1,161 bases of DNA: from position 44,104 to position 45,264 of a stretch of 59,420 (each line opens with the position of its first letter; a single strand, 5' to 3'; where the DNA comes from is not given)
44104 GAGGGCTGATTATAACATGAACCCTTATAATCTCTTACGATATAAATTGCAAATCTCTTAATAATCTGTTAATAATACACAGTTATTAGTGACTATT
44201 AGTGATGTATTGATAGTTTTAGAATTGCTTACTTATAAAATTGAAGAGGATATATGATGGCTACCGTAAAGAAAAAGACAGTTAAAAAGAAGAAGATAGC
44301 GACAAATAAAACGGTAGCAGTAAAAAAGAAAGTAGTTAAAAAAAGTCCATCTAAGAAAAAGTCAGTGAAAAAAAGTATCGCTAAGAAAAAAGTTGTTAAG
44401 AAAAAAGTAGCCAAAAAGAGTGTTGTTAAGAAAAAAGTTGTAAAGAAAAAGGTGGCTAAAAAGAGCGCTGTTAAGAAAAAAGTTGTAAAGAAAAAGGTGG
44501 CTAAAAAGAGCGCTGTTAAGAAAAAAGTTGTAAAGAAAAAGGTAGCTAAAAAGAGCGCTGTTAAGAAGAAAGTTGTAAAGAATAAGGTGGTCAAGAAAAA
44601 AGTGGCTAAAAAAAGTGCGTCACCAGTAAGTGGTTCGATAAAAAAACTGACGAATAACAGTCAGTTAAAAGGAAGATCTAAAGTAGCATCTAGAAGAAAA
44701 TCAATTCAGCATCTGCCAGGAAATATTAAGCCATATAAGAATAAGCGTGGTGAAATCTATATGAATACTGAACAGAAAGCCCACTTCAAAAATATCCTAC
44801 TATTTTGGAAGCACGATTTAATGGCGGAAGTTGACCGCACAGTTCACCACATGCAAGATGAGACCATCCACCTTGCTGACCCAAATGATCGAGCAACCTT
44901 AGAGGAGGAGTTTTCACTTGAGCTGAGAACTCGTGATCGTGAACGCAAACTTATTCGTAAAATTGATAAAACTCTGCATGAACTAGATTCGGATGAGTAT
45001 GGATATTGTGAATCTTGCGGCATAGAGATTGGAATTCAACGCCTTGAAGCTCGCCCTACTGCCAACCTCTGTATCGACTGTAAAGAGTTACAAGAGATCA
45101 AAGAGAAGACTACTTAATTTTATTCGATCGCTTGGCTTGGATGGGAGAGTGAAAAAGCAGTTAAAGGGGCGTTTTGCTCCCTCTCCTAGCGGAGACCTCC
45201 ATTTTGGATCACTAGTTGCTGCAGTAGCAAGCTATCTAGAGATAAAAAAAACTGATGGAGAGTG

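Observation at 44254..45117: DksA fused to a ~150-aa lysine-rich, histone-H1/AlgP-like tandem-repeat N-terminus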

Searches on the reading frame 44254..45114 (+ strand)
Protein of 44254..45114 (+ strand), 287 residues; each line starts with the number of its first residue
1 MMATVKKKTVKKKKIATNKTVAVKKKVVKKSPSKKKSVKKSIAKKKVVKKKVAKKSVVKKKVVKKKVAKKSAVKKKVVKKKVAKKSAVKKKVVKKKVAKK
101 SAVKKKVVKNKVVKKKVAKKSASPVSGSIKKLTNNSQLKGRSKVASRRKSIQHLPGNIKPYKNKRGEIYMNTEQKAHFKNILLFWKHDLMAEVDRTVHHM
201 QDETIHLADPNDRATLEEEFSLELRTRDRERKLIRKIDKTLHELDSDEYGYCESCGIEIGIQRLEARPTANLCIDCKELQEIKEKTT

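Call 4: search_protein_families(library=pfam, proteins=[window:44254-45114:+], max_evalue=1)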
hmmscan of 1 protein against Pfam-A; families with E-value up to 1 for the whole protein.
window:44254-45114:+ (287 aa): 5 families
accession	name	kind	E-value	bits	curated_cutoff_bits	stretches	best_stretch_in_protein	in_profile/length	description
PF21157.2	DksA_N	-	9.7e-31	106.3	27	1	174-243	1-70/71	DnaK suppressor protein DksA, N-terminal domain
PF01258.23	zf-dskA_traR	-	1.3e-11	44.8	24.9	1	249-280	3-34/36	Prokaryotic dksA/traR C4-type zinc finger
PF07382.16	HC2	-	1.3e-06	29.1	40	1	10-133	4-126/194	Histone H1-like nucleoprotein HC2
PF09731.14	Mitofilin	-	0.027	13.8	27.4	1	7-238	88-331/614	Mitochondrial inner membrane protein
PF02095.21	Extensin_1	-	0.092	13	105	1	23-115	46-138/171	Extensin-like protein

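Call 5: search_protein_families(library=ncbifam, proteins=[window:44254-45114:+], max_evalue=1)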
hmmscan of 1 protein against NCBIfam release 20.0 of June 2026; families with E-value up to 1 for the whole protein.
window:44254-45114:+ (287 aa): 9 families
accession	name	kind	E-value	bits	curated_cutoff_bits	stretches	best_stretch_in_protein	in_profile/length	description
NF008045.0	PRK10778.1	equivalog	3.8e-59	199.2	289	1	151-286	14-148/151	RNA polymerase-binding protein DksA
TIGR02420.1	dksA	equivalog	6.9e-49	164.9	115.5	1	170-278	1-109/110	RNA polymerase-binding protein DksA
NF033459.1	DksA_like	equivalog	2.8e-18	66.3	105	1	176-281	4-110/113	RNA polymerase-binding protein DksA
TIGR02890.1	bacill_yteA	subfamily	1.5e-14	54.4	134.4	1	174-283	2-120/159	regulatory protein, yteA family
TIGR02419.1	C4_traR_proteo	subfamily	1.2e-08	35.4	59.7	1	223-281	8-64/64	phage/conjugal plasmid C-4 type zinc finger protein, TraR family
NF038053.1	hist_H1_lk_Burk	equivalog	2.9e-08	34.2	80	1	2-146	1-153/195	histone H1-like DNA-binding protein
NF008243.0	PRK11019.1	equivalog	0.00086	19.7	96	1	237-286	26-73/88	DksA/TraR family C4-type zinc finger protein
NF038052.1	histone_lik_HC2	exception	0.0035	17.5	135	1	2-133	1-133/201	histone H1-like DNA-binding protein Hc2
NF010268.0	PRK13715.1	equivalog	0.012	15.6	108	1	251-285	36-70/73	conjugal transfer protein TraR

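Call 6: find_homologous_proteins(query=window:44254-45114:+, max_evalue=0.00001)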
Query window:44254-45114:+ (287 aa): 7831 proteins with E <= 0.00001 among 8000 candidates; the best 120 are listed.
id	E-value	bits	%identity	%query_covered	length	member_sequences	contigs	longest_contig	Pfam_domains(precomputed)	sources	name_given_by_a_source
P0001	1.1e-166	571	95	100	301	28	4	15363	PF21157.3,PF01258.24,PF07382.17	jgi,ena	-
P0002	2.2e-74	269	58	61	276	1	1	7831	PF21157.3,PF01258.24,PF07382.17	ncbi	-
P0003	3.1e-74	268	69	46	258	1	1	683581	PF21157.3,PF01258.24,PF07382.17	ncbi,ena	-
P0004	1.2e-73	266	69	46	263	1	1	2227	PF21157.3,PF01258.24,PF07382.17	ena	-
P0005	2.6e-73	265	59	62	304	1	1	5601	PF21157.3,PF01258.24,PF07382.17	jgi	jgi:DnaK suppressor protein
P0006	3.3e-73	265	72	47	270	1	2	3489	PF21157.3,PF01258.24,PF07382.17,PF02095.22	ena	-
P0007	4.0e-73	265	72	45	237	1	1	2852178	PF21157.3,PF01258.24,PF07382.17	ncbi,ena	-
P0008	5.8e-73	264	71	47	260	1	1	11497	PF21157.3,PF01258.24,PF07382.17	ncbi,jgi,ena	-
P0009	7.4e-73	264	71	47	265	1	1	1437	PF21157.3,PF01258.24,PF07382.17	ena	-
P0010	8.3e-73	264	67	45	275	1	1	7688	PF21157.3,PF01258.24,PF07382.17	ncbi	-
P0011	2.0e-72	262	70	45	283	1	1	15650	PF21157.3,PF01258.24,PF07382.17,PF02095.22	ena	-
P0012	6.1e-72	261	72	45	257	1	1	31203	PF21157.3,PF01258.24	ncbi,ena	-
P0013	8.3e-72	260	71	45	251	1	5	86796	PF21157.3,PF01258.24,PF07382.17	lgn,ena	-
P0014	1.5e-71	259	70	45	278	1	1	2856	PF21157.3,PF01258.24,PF07382.17,PF02095.22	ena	-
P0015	1.9e-71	259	70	45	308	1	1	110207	PF21157.3,PF01258.24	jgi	jgi:RNA polymerase-binding transcription factor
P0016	3.0e-71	258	73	45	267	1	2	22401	PF21157.3,PF01258.24,PF07382.17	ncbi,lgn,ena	-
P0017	3.3e-71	258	70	45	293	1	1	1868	PF21157.3,PF01258.24,PF07382.17,PF02095.22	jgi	jgi:DnaK suppressor protein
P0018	3.5e-71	258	58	65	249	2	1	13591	PF21157.3,PF01258.24,PF07382.17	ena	-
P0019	5.0e-71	258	58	62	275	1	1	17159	PF21157.3,PF01258.24,PF07382.17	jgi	-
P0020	5.2e-71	258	73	45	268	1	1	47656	PF21157.3,PF01258.24,PF07382.17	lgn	-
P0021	6.3e-71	257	64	51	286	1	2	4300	PF21157.3,PF01258.24,PF07382.17,PF02095.22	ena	-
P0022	6.9e-71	257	73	45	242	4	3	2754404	PF21157.3,PF01258.24,PF07382.17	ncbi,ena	-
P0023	1.1e-70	257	59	59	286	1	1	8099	PF21157.3,PF01258.24,PF07382.17,PF02095.22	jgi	-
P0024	1.3e-70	256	68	45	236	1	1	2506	PF21157.3,PF01258.24,PF07382.17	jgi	-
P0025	1.5e-70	256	67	47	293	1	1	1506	PF21157.3,PF01258.24,PF07382.17,PF02095.22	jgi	-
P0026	1.7e-70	256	54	92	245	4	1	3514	PF21157.3,PF01258.24,PF07382.17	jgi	jgi:DnaK suppressor protein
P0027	1.9e-70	256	70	45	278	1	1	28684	PF21157.3,PF01258.24,PF07382.17,PF02095.22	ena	-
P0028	2.5e-70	255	71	46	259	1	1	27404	PF21157.3,PF01258.24,PF07382.17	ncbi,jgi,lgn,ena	-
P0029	2.6e-70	255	73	45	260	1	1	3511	PF21157.3,PF01258.24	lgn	-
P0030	2.7e-70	255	64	51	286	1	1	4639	PF21157.3,PF01258.24,PF07382.17,PF02095.22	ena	-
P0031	3.1e-70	255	70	45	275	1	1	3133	PF21157.3,PF01258.24,PF07382.17,PF02095.22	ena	-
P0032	3.8e-70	255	59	45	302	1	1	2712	PF21157.3,PF01258.24,PF07382.17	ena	-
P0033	5.2e-70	254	70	45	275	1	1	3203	PF21157.3,PF01258.24,PF07382.17,PF02095.22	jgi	-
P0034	6.0e-70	254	65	50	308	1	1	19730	PF21157.3,PF01258.24,PF07382.17,PF02095.22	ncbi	-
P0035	7.3e-70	254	70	45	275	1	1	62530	PF21157.3,PF01258.24,PF07382.17,PF02095.22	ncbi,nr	ncbi:MAG: RNA polymerase-binding protein DksA [Proteobacteria bacterium]|nr:RNA polymerase-binding p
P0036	8.1e-70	254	59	63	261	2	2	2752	PF21157.3,PF01258.24,PF07382.17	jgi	jgi:DnaK suppressor protein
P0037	8.6e-70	254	52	77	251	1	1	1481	PF21157.3,PF01258.24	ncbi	-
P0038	1.3e-69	253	70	45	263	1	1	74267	PF21157.3,PF01258.24,PF07382.17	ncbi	-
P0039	1.5e-69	253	70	45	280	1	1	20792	PF21157.3,PF01258.24,PF07382.17,PF02095.22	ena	-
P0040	1.7e-69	253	65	51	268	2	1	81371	PF21157.3,PF01258.24,PF07382.17,PF02095.22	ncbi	-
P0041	2.0e-69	252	61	60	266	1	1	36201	PF21157.3,PF01258.24,PF07382.17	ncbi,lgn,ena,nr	ncbi:MAG TPA: RNA polymerase-binding protein DksA [Gammaproteobacteria bacterium]|nr:RNA polymerase-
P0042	2.2e-69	252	67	45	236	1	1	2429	PF21157.3,PF01258.24,PF07382.17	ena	-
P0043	3.3e-69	252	56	68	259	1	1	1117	PF21157.3,PF01258.24,PF07382.17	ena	-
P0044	4.0e-69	251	72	45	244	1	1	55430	PF21157.3,PF01258.24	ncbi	-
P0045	4.1e-69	251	-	-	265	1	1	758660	PF21157.3,PF01258.24,PF07382.17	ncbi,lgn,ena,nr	ncbi:MAG: RNA polymerase-binding protein DksA [Gammaproteobacteria bacterium]|nr:RNA polymerase-bind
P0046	5.3e-69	251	67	46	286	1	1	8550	PF21157.3,PF01258.24,PF07382.17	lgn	-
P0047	5.8e-69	251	-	-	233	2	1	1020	PF21157.3,PF01258.24,PF07382.17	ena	-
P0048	6.5e-69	251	67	45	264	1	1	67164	PF21157.3,PF01258.24,PF07382.17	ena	-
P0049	6.7e-69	251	-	-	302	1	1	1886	PF21157.3,PF01258.24,PF07382.17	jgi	jgi:DnaK suppressor protein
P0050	1.1e-68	250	67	46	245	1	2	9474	PF21157.3,PF01258.24,PF07382.17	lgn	-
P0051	1.3e-68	250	55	67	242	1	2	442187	PF21157.3,PF01258.24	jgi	jgi:RNA polymerase-binding transcription factor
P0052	1.3e-68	250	68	45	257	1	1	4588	PF21157.3,PF01258.24,PF07382.17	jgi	-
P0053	1.7e-68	249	61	55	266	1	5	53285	PF21157.3,PF01258.24,PF07382.17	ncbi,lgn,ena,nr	ncbi:MAG TPA: RNA polymerase-binding protein DksA [Gammaproteobacteria bacterium]|nr:RNA polymerase-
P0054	1.8e-68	249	61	59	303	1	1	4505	PF21157.3,PF01258.24,PF07382.17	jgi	-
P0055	1.8e-68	249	70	45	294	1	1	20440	PF21157.3,PF01258.24,PF07382.17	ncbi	-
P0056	1.8e-68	249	-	-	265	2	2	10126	PF21157.3,PF01258.24,PF07382.17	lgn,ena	-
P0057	1.9e-68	249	70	40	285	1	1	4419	PF21157.3,PF01258.24,PF07382.17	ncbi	-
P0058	2.0e-68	249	70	45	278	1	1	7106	PF21157.3,PF01258.24,PF07382.17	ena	-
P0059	2.1e-68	249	62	45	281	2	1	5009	PF21157.3,PF01258.24,PF07382.17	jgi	-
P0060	2.4e-68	249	69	44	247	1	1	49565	PF21157.3,PF01258.24,PF07382.17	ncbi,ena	-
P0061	2.6e-68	249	59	61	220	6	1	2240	PF21157.3,PF01258.24,PF07382.17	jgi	jgi:DnaK suppressor protein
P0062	2.9e-68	249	59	55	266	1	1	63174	PF21157.3,PF01258.24,PF07382.17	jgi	jgi:RNA polymerase-binding transcription factor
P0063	2.9e-68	249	72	45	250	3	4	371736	PF21157.3,PF01258.24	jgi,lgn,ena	jgi:DnaK suppressor protein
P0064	2.9e-68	249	63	50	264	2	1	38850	PF21157.3,PF01258.24,PF07382.17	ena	-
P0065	3.3e-68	248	60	56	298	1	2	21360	PF21157.3,PF01258.24,PF07382.17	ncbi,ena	-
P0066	3.4e-68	248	70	45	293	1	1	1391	PF21157.3,PF01258.24,PF07382.17,PF02095.22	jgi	jgi:DnaK suppressor protein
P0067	3.5e-68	248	65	49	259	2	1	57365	PF21157.3,PF01258.24,PF07382.17,PF02095.22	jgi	-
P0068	4.0e-68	248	58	66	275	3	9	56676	PF21157.3,PF01258.24,PF07382.17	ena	-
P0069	4.4e-68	248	66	45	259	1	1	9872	PF21157.3,PF01258.24,PF07382.17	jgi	-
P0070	4.6e-68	248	71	44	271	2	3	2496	PF21157.3,PF01258.24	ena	-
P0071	5.2e-68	248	71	44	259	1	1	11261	PF21157.3,PF01258.24,PF07382.17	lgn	-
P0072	5.4e-68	248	54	80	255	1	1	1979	PF21157.3,PF01258.24,PF07382.17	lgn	-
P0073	5.9e-68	248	70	40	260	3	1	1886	PF21157.3,PF01258.24,PF07382.17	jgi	-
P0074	7.4e-68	247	71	45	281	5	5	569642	PF21157.3,PF01258.24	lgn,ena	-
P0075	7.5e-68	247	66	48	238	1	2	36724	PF21157.3,PF01258.24,PF07382.17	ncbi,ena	-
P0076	7.9e-68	247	-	-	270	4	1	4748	PF21157.3,PF01258.24,PF07382.17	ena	-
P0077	9.4e-68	247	70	45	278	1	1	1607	PF21157.3,PF01258.24,PF07382.17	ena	-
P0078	1.1e-67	247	-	-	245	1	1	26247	PF21157.3,PF01258.24,PF07382.17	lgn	-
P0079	1.1e-67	247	61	45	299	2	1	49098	PF21157.3,PF01258.24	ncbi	-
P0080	1.3e-67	247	58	60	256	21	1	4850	PF21157.3,PF01258.24,PF07382.17,PF02095.22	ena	-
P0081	1.3e-67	247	70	45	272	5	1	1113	PF21157.3,PF01258.24,PF07382.17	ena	-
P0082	1.3e-67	247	60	45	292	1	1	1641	PF21157.3,PF01258.24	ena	-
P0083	1.5e-67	246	65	50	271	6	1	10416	PF21157.3,PF01258.24,PF07382.17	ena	-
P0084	1.7e-67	246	70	45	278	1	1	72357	PF21157.3,PF01258.24,PF07382.17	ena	-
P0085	1.8e-67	246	72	44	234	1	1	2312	PF21157.3,PF01258.24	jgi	-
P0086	1.9e-67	246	70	45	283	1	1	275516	PF21157.3,PF01258.24,PF07382.17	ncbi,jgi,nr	ncbi:MAG: RNA polymerase-binding protein DksA [Gammaproteobacteria bacterium]|jgi:DnaK suppressor pr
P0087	2.0e-67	246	57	63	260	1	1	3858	PF21157.3,PF01258.24,PF07382.17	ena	-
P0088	2.1e-67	246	72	45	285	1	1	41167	PF21157.3,PF01258.24,PF07382.17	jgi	-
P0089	2.1e-67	246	70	45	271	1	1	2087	PF21157.3,PF01258.24,PF07382.17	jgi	jgi:DnaK suppressor protein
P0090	2.4e-67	246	68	45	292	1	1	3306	PF21157.3,PF01258.24,PF07382.17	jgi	-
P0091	2.5e-67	246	71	45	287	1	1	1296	PF21157.3,PF01258.24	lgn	-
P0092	2.6e-67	246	56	67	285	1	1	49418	PF21157.3,PF01258.24,PF07382.17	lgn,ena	-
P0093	2.9e-67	245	66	45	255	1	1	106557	PF21157.3,PF01258.24,PF07382.17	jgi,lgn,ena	-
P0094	3.0e-67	245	60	56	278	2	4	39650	PF21157.3,PF01258.24,PF07382.17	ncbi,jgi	-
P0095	3.0e-67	245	70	45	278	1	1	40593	PF21157.3,PF01258.24,PF07382.17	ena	-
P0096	3.1e-67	245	68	45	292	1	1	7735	PF21157.3,PF01258.24,PF07382.17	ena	-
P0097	3.1e-67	245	54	72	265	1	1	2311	PF21157.3,PF01258.24,PF07382.17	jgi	-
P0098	3.3e-67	245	70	45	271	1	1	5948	PF21157.3,PF01258.24,PF07382.17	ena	-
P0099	3.6e-67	245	58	71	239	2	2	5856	PF21157.3,PF01258.24,PF07382.17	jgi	jgi:DnaK suppressor protein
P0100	3.9e-67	245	50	82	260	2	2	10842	PF21157.3,PF01258.24,PF07382.17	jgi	jgi:DnaK suppressor protein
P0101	4.3e-67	245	63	45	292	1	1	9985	PF21157.3,PF01258.24,PF07382.17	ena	-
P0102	5.0e-67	245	68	45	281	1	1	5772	PF21157.3,PF01258.24,PF07382.17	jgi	jgi:DnaK suppressor protein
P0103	5.2e-67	245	56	72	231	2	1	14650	PF21157.3,PF01258.24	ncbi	-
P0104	5.2e-67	245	62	52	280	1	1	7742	PF21157.3,PF01258.24,PF07382.17,PF02095.22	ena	-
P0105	5.3e-67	245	68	45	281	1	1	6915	PF21157.3,PF01258.24,PF07382.17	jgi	-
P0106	5.8e-67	244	69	45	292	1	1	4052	PF21157.3,PF01258.24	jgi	jgi:DnaK suppressor protein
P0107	5.8e-67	244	65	50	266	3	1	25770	PF21157.3,PF01258.24,PF07382.17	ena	-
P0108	7.1e-67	244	55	72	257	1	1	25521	PF21157.3,PF01258.24,PF07382.17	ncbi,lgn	-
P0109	7.3e-67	244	70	45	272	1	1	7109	PF21157.3,PF01258.24,PF07382.17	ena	-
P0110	8.7e-67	244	60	56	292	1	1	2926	PF21157.3,PF01258.24,PF07382.17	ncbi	-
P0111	8.9e-67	244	54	72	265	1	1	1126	PF21157.3,PF01258.24,PF07382.17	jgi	-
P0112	8.9e-67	244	61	45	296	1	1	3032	PF21157.3,PF01258.24,PF07382.17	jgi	-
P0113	9.1e-67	244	50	94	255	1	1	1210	PF21157.3,PF01258.24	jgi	jgi:DnaK suppressor protein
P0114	9.1e-67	244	50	80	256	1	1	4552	PF21157.3,PF01258.24,PF07382.17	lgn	-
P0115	9.3e-67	244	55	73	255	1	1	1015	PF21157.3,PF01258.24,PF07382.17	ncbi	-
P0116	1.0e-66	244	70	45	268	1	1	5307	PF21157.3,PF01258.24,PF07382.17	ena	-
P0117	1.1e-66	244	55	73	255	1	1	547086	PF21157.3,PF01258.24,PF07382.17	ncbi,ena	-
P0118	1.1e-66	244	54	72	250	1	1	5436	PF21157.3,PF01258.24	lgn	-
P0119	1.3e-66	243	61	45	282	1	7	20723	PF21157.3,PF01258.24,PF07382.17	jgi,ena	-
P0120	1.4e-66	243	68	45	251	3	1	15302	PF21157.3,PF01258.24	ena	-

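Call 12: list_cluster_members(proteins=[P0001, window:44254-45114:+, window:44257-45114:+])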
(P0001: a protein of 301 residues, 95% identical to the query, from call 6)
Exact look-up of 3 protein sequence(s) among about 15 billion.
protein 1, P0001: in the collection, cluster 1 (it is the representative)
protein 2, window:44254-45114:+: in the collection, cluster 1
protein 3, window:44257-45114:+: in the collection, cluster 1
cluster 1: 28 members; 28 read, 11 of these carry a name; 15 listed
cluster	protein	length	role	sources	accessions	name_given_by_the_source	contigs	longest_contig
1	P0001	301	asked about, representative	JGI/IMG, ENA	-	-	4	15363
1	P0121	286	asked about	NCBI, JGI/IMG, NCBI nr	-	-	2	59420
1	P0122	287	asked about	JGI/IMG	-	-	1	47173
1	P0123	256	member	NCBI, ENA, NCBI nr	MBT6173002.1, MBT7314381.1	MAG: RNA polymerase-binding protein DksA [Thiotrichales bacterium] | RNA polymerase-binding protein DksA [Thiotrichales bacterium]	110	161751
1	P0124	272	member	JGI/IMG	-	DnaK suppressor protein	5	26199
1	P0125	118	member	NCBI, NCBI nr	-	-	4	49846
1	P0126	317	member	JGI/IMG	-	DnaK suppressor protein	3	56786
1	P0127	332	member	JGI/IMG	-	DnaK suppressor protein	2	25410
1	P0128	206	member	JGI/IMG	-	-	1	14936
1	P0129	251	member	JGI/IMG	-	DnaK suppressor protein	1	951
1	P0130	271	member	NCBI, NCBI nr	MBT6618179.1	MAG: RNA polymerase-binding protein DksA [Thiotrichales bacterium] | RNA polymerase-binding protein DksA [Thiotrichales bacterium]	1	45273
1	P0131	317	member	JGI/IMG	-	DnaK suppressor protein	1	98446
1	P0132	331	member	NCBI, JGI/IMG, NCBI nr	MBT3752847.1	MAG: RNA polymerase-binding protein DksA [Thiotrichales bacterium] | RNA polymerase-binding protein DksA [Thiotrichales bacterium]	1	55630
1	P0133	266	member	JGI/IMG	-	DnaK suppressor protein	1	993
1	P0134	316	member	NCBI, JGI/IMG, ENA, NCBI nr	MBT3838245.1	MAG: RNA polymerase-binding protein DksA [Thiotrichales bacterium] | RNA polymerase-binding protein DksA [Thiotrichales bacterium]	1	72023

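Call 26: search_solved_structures(query=window:44254-45114:+, show_alignments=2, max_evalue=0.001)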
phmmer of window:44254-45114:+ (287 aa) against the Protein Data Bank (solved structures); distinct sequences matched with E-value up to 0.001: 4.
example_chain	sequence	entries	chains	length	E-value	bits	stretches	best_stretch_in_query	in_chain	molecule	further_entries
1tjl_A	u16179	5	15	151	3.2e-53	184.5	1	153-285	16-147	DnaK suppressor protein | RNA polymerase-binding transcription factor DksA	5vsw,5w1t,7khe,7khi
4ijj_A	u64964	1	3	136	2.6e-19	73.5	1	168-285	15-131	Putative C4-type zinc finger protein, DksA/TraR family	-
3h3p_S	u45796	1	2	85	1e-08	38.8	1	171-247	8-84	4E10_S0_1TJLC_004_N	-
6ptg_A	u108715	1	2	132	1.1e-07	35.5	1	171-278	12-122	DnaK Suppressor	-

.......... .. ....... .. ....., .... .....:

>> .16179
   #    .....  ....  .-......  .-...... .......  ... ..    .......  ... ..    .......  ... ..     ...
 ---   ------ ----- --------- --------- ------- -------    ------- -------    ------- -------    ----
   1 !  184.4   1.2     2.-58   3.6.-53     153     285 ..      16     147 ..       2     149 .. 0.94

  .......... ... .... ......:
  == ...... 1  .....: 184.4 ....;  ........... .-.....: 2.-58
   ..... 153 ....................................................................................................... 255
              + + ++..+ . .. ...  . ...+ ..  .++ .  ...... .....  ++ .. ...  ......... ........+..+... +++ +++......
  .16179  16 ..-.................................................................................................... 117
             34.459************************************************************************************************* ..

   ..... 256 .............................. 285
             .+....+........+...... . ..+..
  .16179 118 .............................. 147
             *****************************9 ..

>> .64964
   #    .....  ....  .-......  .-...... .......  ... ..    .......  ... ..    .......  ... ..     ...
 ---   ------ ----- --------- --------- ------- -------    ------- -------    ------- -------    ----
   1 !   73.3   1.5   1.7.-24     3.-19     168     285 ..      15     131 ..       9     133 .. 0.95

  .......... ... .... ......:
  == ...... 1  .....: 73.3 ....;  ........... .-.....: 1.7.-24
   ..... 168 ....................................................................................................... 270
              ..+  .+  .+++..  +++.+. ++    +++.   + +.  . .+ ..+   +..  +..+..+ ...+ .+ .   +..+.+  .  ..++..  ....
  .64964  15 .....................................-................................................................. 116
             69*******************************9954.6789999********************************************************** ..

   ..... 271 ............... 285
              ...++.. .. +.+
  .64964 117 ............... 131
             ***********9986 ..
